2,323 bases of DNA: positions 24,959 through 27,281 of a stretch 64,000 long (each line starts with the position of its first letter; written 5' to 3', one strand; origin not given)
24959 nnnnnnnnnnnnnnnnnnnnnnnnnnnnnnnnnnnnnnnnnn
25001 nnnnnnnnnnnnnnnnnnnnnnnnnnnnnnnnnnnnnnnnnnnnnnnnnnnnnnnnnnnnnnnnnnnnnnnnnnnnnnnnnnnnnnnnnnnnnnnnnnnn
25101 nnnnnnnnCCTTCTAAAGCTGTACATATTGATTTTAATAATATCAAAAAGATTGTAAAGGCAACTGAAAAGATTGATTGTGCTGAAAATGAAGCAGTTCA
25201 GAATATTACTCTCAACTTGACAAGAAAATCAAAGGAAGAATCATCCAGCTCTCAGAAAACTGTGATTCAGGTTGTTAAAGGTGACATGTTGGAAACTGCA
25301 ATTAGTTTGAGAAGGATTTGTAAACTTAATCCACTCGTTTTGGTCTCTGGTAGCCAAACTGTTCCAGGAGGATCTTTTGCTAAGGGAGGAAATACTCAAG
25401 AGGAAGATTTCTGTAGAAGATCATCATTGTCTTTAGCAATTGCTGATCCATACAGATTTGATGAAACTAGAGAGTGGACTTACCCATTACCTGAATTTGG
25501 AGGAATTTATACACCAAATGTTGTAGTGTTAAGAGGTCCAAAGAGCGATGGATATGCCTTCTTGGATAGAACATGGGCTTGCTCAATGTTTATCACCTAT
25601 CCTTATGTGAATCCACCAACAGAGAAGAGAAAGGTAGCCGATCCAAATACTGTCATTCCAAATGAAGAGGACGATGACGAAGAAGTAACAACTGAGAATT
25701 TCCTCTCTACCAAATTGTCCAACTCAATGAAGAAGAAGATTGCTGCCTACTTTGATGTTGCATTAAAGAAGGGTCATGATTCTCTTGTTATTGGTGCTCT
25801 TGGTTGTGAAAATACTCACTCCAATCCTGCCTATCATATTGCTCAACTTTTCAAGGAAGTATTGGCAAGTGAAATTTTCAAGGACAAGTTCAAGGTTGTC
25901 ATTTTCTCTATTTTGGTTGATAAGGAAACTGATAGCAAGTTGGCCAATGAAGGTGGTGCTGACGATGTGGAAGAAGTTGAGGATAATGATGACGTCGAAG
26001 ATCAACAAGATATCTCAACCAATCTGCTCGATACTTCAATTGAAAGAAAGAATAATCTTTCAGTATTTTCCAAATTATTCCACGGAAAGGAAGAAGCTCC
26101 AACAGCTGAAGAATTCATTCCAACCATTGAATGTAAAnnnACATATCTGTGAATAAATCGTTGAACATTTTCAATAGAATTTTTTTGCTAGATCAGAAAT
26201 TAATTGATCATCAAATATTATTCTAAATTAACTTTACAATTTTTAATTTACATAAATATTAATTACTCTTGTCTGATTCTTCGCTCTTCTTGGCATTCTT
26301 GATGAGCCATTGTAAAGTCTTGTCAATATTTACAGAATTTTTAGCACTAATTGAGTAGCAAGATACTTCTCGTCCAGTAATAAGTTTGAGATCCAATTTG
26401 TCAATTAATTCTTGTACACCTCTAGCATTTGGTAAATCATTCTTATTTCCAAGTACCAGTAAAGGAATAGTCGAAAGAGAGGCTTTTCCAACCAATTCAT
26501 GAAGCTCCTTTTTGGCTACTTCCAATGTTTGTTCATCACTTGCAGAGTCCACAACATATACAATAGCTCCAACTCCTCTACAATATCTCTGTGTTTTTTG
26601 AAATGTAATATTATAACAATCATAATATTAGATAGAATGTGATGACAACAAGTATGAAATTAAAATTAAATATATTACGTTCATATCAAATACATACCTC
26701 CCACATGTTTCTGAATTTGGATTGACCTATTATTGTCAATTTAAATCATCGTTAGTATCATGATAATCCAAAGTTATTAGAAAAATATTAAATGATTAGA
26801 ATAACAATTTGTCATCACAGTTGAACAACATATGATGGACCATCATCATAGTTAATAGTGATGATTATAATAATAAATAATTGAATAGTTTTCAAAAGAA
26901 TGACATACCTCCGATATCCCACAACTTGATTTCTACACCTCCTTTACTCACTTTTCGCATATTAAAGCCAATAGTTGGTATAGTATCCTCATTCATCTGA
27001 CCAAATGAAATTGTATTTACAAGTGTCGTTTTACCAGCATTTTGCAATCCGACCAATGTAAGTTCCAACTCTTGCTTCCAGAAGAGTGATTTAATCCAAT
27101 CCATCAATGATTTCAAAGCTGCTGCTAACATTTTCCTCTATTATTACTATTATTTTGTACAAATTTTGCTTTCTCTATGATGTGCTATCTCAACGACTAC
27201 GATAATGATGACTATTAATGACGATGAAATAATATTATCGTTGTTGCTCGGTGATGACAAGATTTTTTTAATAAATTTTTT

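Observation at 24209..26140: Eukaryotic protein with a bacterial-type PARG (DUF2263/TIGR02452 macro-like) domain that retains the catalytic QEE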

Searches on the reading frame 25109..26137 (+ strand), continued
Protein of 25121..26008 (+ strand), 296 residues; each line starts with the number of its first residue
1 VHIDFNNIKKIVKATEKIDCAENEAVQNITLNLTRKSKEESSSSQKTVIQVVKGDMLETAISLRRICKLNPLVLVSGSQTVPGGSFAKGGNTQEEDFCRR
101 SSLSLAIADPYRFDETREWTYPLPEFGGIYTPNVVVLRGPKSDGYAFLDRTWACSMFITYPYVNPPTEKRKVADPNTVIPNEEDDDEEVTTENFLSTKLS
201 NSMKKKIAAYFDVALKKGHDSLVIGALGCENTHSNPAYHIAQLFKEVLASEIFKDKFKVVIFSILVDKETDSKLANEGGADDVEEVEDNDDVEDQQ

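Call 59: find_homologous_proteins(query=A2, max_evalue=1e-20)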
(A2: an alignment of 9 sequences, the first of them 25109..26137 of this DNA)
Query A2 (9 sequences) (343 aa, profile of the alignment): 295 proteins with E <= 1e-20 among 8000 candidates; the best 120 are listed.
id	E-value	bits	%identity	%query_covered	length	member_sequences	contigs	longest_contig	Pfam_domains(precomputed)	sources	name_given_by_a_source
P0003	3.4e-127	442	56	98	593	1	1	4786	PF10021.16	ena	-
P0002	1.6e-122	426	58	99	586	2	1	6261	PF10021.16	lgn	-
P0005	9.3e-120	417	48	82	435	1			PF10021.16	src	-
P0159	4.1e-110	386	43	98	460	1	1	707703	PF10021.16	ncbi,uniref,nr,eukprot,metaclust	ncbi:predicted protein [Naegleria gruberi]|uniref:Predicted protein n=1 Tax=Naegleria gruberi TaxID=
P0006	7.8e-110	385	40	70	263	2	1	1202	PF10021.16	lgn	-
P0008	9.8e-105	368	32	71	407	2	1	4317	PF10021.16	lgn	-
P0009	5.5e-95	336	35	69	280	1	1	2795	PF10021.16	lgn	-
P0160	7.3e-95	336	42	96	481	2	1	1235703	PF10021.16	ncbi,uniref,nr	ncbi:hypothetical protein FDP41_000498 [Naegleria fowleri]|uniref:Microbial-type PARG catalytic doma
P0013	6.7e-93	329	48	96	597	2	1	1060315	PF10021.16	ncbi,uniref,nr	ncbi:hypothetical protein FDP41_008054 [Naegleria fowleri]|uniref:Microbial-type PARG catalytic doma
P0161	5.3e-91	323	40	64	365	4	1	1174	PF10021.16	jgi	jgi:uncharacterized protein (TIGR02452 family)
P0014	6.4e-89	316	33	76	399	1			PF10021.16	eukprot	eukprot:109677_1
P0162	4.1e-88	313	34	69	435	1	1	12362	PF10021.16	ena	-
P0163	7.0e-87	309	36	68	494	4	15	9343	PF10021.16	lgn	-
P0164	5.0e-85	303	39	67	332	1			PF10021.16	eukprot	eukprot:TRINITY_DN5274_c0_g1_i3.p1 TRINITY_DN5274_c0_g1~~TRINITY_DN5274_c0_g1_i3.p1 ORF type:complet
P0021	8.2e-84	299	35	71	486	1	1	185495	PF10021.16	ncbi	ncbi:DUF2263 domain-containing protein [Balamuthia mandrillaris]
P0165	2.9e-82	294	38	68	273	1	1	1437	PF10021.16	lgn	-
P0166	2.5e-81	291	35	72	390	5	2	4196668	PF10021.16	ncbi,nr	ncbi:unnamed protein product [Rotaria sp. Silwood2]|nr:unnamed protein product [Rotaria sp. Silwood2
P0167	1.0e-78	283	34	72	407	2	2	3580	PF10021.16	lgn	-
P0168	3.5e-78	281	35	80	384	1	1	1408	PF10021.16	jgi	-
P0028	5.5e-77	277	35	69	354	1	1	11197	PF10021.16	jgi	jgi:uncharacterized protein (TIGR02452 family)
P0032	5.1e-76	274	35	68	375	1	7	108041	PF10021.16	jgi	jgi:uncharacterized protein (TIGR02452 family)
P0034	7.3e-76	273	35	66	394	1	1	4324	PF10021.16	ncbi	-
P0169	2.2e-75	272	35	72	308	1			PF10021.16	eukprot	eukprot:gene5020-8618_t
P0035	2.7e-75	271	32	75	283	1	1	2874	PF10021.16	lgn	-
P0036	2.9e-75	271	34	76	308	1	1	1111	PF10021.16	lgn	-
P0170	3.6e-75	271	33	76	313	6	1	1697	PF10021.16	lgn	-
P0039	1.8e-74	269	32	69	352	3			PF10021.16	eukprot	eukprot:TRINITY_DN1492_c1_g1_i2.p1 TRINITY_DN1492_c1_g1~~TRINITY_DN1492_c1_g1_i2.p1 ORF type:complet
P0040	1.9e-74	269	33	69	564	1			PF10021.16,PF08719.18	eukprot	eukprot:TRINITY_DN2511_c0_g1_i3.p1 TRINITY_DN2511_c0_g1~~TRINITY_DN2511_c0_g1_i3.p1 ORF type:complet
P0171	7.4e-74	267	37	69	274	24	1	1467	PF10021.16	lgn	-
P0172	8.2e-74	266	32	83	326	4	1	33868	PF10021.16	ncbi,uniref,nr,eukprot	ncbi:predicted protein [Nematostella vectensis]|uniref:Microbial-type PARG catalytic domain-containi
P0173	1.0e-73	266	38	68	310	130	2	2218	PF10021.16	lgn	-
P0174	1.8e-73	265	38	65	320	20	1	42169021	PF10021.16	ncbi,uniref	ncbi:uncharacterized protein [Montipora capricornis]|uniref:uncharacterized protein n=1 Tax=Montipor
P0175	2.0e-73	265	33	65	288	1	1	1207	PF10021.16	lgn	-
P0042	6.7e-73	263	37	67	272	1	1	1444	PF10021.16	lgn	-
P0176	8.0e-73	263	31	77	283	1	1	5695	PF10021.16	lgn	-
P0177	1.6e-72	262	38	68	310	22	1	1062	PF10021.16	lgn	-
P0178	9.0e-72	260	33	76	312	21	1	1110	PF10021.16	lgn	-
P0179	1.3e-71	259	37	66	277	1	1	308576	PF10021.16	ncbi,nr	ncbi:hypothetical protein QZH41_016337 [Actinostola sp. cb2023]|nr:hypothetical protein QZH41_016337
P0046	2.7e-71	258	37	64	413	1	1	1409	PF10021.16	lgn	-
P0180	4.0e-71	258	35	66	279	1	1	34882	PF10021.16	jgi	jgi:uncharacterized protein (TIGR02452 family)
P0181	3.0e-70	255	34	64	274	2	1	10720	PF10021.16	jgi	jgi:uncharacterized protein (TIGR02452 family)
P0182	9.9e-68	247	33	69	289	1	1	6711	PF10021.16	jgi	jgi:uncharacterized protein (TIGR02452 family)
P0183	1.3e-67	246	34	59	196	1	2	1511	PF10021.16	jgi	-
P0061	1.5e-67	246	33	65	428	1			PF10021.16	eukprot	eukprot:TRINITY_DN6460_c0_g1_i2.p1 TRINITY_DN6460_c0_g1~~TRINITY_DN6460_c0_g1_i2.p1 ORF type:complet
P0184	8.4e-67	243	31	66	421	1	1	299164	PF22562.3,PF10021.16,PF00627.38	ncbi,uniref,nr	ncbi:hypothetical protein C1645_734517 [Glomus cerebriforme]|uniref:UBA domain-containing protein n=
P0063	8.5e-67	243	32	66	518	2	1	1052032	PF10021.16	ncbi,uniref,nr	ncbi:hypothetical protein CAOG_006926 [Capsaspora owczarzaki ATCC 30864]|uniref:Microbial-type PARG 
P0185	4.5e-66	241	33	67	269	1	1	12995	PF10021.16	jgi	jgi:uncharacterized protein (TIGR02452 family)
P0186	1.1e-65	240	33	65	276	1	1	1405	PF10021.16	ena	-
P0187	1.7e-65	239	36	52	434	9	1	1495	PF10021.16,PF08719.18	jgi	jgi:ribA/ribD-fused uncharacterized protein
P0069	1.8e-65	239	33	70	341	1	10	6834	PF10021.16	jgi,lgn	jgi:uncharacterized protein (TIGR02452 family)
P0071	5.1e-65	238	31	65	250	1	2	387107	PF10021.16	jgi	jgi:hypothetical protein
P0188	5.6e-65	237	31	66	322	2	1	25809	PF10021.16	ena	-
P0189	9.8e-65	237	32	80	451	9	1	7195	PF10021.16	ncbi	-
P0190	1.3e-64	236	32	68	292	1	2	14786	PF10021.16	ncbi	-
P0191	1.4e-64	236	32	65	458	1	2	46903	PF10021.16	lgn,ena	-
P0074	1.9e-64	236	32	67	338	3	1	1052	PF10021.16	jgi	jgi:uncharacterized protein (TIGR02452 family)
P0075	2.4e-64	235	36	68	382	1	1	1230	PF10021.16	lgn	-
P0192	4.1e-64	235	33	66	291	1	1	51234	PF10021.16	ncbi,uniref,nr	ncbi:hypothetical protein C1645_790068 [Glomus cerebriforme]|uniref:Microbial-type PARG catalytic do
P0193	5.5e-64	234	33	74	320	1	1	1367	PF10021.16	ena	-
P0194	7.2e-64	234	35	68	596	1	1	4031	PF10021.16,PF03747.20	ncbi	-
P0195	8.4e-64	234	31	67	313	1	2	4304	PF10021.16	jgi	jgi:uncharacterized protein (TIGR02452 family)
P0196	2.8e-63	232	28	79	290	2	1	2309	PF10021.16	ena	-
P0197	4.1e-63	231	36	68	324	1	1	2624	PF10021.16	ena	-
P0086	7.1e-63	231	32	71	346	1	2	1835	PF10021.16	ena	-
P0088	9.9e-63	230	34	69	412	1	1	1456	PF10021.16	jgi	-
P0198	1.6e-62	229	28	83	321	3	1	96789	PF10021.16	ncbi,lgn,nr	ncbi:TIGR02452 family protein [Microscilla marina]|nr:TIGR02452 family protein [Microscilla marina]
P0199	2.2e-62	229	37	68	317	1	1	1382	PF10021.16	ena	-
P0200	2.4e-62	229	36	68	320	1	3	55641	PF10021.16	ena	-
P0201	2.5e-62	229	37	56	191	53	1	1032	PF10021.16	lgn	-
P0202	2.6e-62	229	35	69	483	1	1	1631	PF10021.16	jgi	jgi:uncharacterized protein (TIGR02452 family)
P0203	3.6e-62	228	34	74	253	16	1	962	PF10021.16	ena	-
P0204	3.7e-62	228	34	63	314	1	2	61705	PF10021.16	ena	-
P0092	4.0e-62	228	32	64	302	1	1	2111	PF10021.16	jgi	jgi:uncharacterized protein (TIGR02452 family)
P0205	4.6e-62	228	33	69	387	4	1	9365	PF10021.16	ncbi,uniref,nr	ncbi:hypothetical protein LPJ53_005913 [Coemansia erecta]|uniref:Microbial-type PARG catalytic domai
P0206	5.5e-62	228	32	66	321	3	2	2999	PF10021.16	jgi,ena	-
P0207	6.6e-62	227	34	68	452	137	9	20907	PF10021.16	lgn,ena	-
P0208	9.4e-62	227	34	66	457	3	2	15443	PF10021.16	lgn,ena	-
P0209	1.2e-61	227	36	71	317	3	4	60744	PF10021.16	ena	-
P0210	1.5e-61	226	36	66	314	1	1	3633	PF10021.16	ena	-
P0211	1.9e-61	226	36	68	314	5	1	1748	PF10021.16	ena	-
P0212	2.1e-61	226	31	64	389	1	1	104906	PF10021.16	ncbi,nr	ncbi:hypothetical protein GGI07_002426 [Coemansia sp. Benny D115]|nr:hypothetical protein GGI07_0024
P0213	2.2e-61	226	33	78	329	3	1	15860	PF10021.16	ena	-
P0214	2.5e-61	226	33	66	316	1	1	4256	PF10021.16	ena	-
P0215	2.8e-61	225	35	68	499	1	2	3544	PF10021.16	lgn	-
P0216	3.2e-61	225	34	73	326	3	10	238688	PF10021.16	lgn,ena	-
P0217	3.9e-61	225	33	68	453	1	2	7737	PF10021.16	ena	-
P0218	4.1e-61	225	30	71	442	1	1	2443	PF10021.16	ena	-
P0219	4.7e-61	225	33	70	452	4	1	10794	PF10021.16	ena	-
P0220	5.5e-61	224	37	61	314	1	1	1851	PF10021.16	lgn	-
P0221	5.8e-61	224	32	69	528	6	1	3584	PF10021.16,PF08719.18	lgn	-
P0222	7.6e-61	224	36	61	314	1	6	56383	PF10021.16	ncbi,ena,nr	ncbi:MAG: TIGR02452 family protein [Bacteroidaceae bacterium]|nr:TIGR02452 family protein [Bacteroid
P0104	7.7e-61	224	36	55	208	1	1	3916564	PF10021.16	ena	-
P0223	8.1e-61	224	33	68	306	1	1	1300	PF10021.16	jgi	jgi:uncharacterized protein (TIGR02452 family)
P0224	8.2e-61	224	37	61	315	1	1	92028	PF10021.16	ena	-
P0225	8.4e-61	224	37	61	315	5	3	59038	PF10021.16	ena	-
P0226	8.6e-61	224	37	61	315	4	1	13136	PF10021.16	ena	-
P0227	1.2e-60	223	35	69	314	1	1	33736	PF10021.16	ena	-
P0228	1.3e-60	223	35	68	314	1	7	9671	PF10021.16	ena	-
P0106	1.4e-60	223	31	75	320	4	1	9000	PF10021.16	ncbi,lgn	-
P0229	1.5e-60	223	36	61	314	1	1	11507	PF10021.16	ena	-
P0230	1.6e-60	223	34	71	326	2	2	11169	PF10021.16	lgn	-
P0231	1.6e-60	223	35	71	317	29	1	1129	PF10021.16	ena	-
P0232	1.8e-60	223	35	69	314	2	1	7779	PF10021.16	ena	-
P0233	1.9e-60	223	35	66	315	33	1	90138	PF10021.16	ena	-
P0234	2.0e-60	223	33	77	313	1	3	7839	PF10021.16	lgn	-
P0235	2.1e-60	222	33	77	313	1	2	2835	PF10021.16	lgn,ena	-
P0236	2.4e-60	222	33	77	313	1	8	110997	PF10021.16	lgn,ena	-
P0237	2.5e-60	222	33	77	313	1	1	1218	PF10021.16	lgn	-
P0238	2.5e-60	222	36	68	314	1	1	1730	PF10021.16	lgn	-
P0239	2.6e-60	222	36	68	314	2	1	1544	PF10021.16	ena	-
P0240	2.7e-60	222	33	77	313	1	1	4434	PF10021.16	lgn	-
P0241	2.8e-60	222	30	66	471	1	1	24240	PF10021.16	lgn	-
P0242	2.9e-60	222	33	77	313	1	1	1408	PF10021.16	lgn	-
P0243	3.0e-60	222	33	77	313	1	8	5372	PF10021.16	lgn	-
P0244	3.1e-60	222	33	77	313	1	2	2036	PF10021.16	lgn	-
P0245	3.2e-60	222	33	77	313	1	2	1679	PF10021.16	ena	-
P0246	3.2e-60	222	36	68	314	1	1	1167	PF10021.16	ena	-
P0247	3.2e-60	222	33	77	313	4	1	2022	PF10021.16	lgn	-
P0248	3.3e-60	222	32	77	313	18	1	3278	PF10021.16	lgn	-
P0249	3.6e-60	222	32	77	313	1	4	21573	PF10021.16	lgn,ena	-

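Call 79: search_protein_families(library=pfam, proteins=[P0017, P0184], max_evalue=0.01)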
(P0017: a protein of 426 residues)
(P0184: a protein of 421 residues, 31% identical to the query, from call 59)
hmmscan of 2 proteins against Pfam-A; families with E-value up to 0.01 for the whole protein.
P0017 (426 aa): 1 family
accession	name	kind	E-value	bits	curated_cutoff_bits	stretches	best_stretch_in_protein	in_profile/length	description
PF10021.15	PARG_cat_microb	-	1.8e-28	100.2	23.5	1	90-240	4-145/146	Microbial-type PARG, catalytic domain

P0184 (421 aa): 4 families
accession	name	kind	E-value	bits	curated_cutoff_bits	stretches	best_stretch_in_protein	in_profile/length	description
PF10021.15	PARG_cat_microb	-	1.7e-21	77.6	23.5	1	12-150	3-145/146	Microbial-type PARG, catalytic domain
PF22562.2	UBA_7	-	1.9e-09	37.7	27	1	374-408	5-40/48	UBA-like domain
PF00627.37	UBA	-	7.9e-07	29.2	22.4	1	370-405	2-37/37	UBA/TS-N domain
PF25025.1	EF-Ts_N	-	0.00042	20.7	33.2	1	374-411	17-56/60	Elongation factor Ts, mitochondrial, N-terminal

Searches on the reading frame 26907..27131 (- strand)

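Call 79: search_protein_families(library=pfam, proteins=[window:26907-27131:-], max_evalue=0.01)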
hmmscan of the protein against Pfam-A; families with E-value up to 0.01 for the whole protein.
seq(75 aa): 4 families
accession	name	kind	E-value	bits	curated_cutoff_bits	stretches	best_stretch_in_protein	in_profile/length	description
PF00025.27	Arf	-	1.7e-15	57.3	22.3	1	13-75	5-67/174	ADP-ribosylation factor family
PF08477.19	Roc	-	1.9e-06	28.5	27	1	24-75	2-65/119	Ras of Complex, Roc, domain of DAPkinase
PF01926.29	MMR_HSR1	-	4.6e-05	24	21.9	1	25-75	3-55/113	50S ribosome-binding GTPase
PF00071.28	Ras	-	0.00078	19.5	21.6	1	24-73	2-55/162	Ras family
